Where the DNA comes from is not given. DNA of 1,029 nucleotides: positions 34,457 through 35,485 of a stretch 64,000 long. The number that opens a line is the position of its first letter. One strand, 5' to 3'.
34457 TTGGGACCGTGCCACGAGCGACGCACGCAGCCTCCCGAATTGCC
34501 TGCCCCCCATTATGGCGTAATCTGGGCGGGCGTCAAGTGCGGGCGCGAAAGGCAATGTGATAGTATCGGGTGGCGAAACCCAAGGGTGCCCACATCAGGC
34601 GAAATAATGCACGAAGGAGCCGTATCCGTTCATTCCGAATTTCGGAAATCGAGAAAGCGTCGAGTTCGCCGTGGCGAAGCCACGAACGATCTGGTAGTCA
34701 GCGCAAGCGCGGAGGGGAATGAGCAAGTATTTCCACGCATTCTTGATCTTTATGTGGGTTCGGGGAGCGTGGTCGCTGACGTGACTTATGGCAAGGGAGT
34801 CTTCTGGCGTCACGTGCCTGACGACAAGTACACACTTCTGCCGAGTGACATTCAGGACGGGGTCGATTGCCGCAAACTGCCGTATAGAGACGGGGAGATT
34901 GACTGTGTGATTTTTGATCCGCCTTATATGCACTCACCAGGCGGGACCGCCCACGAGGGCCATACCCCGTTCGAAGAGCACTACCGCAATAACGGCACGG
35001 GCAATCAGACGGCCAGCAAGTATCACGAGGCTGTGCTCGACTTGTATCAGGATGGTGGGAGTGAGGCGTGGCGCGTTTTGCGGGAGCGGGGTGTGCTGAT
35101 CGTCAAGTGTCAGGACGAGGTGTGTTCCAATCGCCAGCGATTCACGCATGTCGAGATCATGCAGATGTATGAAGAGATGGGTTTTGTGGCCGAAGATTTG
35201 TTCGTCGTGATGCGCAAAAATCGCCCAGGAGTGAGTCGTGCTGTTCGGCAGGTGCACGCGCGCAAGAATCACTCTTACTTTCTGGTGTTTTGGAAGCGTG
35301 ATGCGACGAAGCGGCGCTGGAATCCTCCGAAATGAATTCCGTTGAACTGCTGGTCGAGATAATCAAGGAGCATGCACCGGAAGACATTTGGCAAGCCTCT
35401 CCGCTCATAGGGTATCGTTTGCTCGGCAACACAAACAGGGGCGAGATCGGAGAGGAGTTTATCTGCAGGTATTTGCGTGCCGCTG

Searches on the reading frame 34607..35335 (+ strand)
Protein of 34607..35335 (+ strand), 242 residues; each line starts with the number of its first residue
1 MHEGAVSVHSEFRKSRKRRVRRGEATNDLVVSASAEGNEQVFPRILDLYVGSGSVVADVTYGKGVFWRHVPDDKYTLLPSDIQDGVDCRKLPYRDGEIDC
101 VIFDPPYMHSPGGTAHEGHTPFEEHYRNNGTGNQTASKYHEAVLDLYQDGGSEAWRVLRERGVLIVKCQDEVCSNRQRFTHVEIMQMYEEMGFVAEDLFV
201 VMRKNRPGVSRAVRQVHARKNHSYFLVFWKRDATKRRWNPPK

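Call 3: search_protein_families(library=pfam, proteins=[window:34607-35335:+], max_evalue=1)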
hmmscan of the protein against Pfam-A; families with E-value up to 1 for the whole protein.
window:34607-35335:+ (242 aa): 3 families
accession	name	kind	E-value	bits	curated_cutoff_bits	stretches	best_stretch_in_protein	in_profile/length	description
PF01555.25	N6_N4_Mtase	-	3.5e-08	34.1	26.7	1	98-235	1-112/221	DNA methylase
PF01170.24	UPF0020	-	0.018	15.2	22.3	0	86-110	110-134/197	RMKL-like, methyltransferase domain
PF03602.21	Cons_hypoth95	-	0.038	14.1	24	0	88-110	104-126/182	Conserved hypothetical protein 95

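Call 4: search_protein_families(library=ncbifam, proteins=[window:34607-35335:+], max_evalue=1)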
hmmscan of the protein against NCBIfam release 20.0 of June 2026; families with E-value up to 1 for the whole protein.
window:34607-35335:+ (242 aa): 1 family
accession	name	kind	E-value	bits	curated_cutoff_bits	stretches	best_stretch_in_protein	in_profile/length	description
NF011527.0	PRK14968.1-1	equivalog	0.012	15.3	242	1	36-112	29-108/192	putative methyltransferase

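Call 5: search_protein_families(library=padloc, proteins=[window:34607-35335:+], max_evalue=1)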
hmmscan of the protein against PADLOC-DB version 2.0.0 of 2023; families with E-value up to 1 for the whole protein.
window:34607-35335:+ (242 aa): 4 families
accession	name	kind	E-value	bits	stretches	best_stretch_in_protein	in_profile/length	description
PDLC03288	MTase_II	-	6.5e-06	24.2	1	86-175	56-131/169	Type II methyltransferase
PDLC04134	mad2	-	3.2e-05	21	1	72-234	338-449/492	mads_2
PDLC03730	oMTase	-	0.001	17.5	1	86-173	50-123/153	orphan methyltransferase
PDLC03371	MTase_II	-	0.0053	14.3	1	95-206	27-125/260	Type II methyltransferase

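Call 9: search_solved_structures(query=window:34607-35335:+, max_evalue=1, show_alignments=2)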
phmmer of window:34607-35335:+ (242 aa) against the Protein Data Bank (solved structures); distinct sequences matched with E-value up to 1: 0.

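Call 32: search_protein_families(library=phrogs, proteins=[window:34607-35335:+], max_evalue=0.1)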
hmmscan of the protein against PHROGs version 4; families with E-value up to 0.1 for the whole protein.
window:34607-35335:+ (242 aa): 8 families
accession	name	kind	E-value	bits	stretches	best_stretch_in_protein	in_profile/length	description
phrog_24333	-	other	1.3e-64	218.9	1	10-235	14-231/238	DNA methyltransferase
phrog_954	-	other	1.2e-08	35.5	1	86-176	99-175/229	DNA methyltransferase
phrog_67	-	other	5.9e-05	23.3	1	93-176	138-209/743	DNA methyltransferase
phrog_11564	-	other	0.0014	19.3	1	72-115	40-81/117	DNA methyltransferase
phrog_6025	-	other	0.0056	17.3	0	131-180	48-87/192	DNA methyltransferase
phrog_11619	-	other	0.019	15.4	1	93-110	82-99/186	DNA methyltransferase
phrog_36156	-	unknown function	0.046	15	0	176-211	59-94/111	-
phrog_6151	-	other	0.088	13.7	0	91-186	1-82/117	DNA methyltransferase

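Call 49: search_solved_structures(query=A3, max_evalue=1, show_alignments=2)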
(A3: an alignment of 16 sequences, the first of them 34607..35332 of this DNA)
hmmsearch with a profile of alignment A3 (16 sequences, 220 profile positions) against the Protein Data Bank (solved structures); distinct sequences matched with E-value up to 1: 1.
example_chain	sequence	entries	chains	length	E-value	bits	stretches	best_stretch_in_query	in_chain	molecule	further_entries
7udj_H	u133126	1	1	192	0.12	15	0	92-138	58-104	De novo designed helical repeat protein RPB_PEW3_R4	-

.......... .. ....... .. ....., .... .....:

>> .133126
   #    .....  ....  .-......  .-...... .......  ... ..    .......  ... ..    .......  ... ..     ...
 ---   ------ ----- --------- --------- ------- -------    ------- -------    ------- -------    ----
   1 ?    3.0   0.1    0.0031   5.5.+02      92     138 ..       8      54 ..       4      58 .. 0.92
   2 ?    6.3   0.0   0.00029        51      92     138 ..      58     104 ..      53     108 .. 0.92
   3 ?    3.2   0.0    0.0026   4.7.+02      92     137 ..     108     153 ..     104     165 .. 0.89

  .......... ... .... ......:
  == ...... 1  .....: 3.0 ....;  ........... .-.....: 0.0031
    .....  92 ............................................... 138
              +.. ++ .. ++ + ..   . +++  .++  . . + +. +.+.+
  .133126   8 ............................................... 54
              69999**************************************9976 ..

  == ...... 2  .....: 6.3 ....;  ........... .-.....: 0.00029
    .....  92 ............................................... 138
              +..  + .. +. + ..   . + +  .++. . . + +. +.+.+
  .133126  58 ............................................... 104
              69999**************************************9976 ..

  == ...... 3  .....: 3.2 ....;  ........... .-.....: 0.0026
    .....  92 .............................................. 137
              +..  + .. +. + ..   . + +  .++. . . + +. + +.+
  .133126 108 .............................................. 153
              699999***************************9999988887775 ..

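Call 51: list_cluster_members(proteins=[P0001, P0048, window:34607-35332:+, window:36469-36789:+, window:33079-34479:-])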
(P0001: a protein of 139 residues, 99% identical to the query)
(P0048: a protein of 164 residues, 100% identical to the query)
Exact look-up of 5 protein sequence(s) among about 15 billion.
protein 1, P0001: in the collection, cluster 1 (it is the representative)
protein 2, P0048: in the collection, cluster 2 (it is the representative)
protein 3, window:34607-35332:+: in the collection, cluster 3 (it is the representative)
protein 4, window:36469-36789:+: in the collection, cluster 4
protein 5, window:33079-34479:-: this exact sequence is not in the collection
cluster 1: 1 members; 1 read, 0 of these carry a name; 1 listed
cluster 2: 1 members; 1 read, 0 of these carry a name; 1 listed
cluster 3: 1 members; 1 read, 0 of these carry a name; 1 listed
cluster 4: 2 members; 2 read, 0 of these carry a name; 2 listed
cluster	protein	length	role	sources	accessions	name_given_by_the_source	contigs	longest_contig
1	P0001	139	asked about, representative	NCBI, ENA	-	-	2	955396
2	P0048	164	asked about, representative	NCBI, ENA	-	-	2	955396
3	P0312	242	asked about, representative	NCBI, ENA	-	-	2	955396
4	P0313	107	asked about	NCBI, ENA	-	-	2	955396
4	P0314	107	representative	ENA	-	-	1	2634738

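Call 71: search_protein_families(library=pfam, proteins=[L062:3916-4443:+], max_evalue=0.01)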
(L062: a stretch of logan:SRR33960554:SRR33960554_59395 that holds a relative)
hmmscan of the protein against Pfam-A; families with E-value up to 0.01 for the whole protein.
L062:3916-4443:+ (176 aa): 2 families
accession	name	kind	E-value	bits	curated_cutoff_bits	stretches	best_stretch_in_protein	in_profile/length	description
PF00929.31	RNase_T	-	1.6e-18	68.3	24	1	6-157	2-163/164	Exonuclease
PF16473.11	Rv2179c-like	-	2.3e-07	31.1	27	1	6-159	4-174/177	3'-5' exoribonuclease Rv2179c-like domain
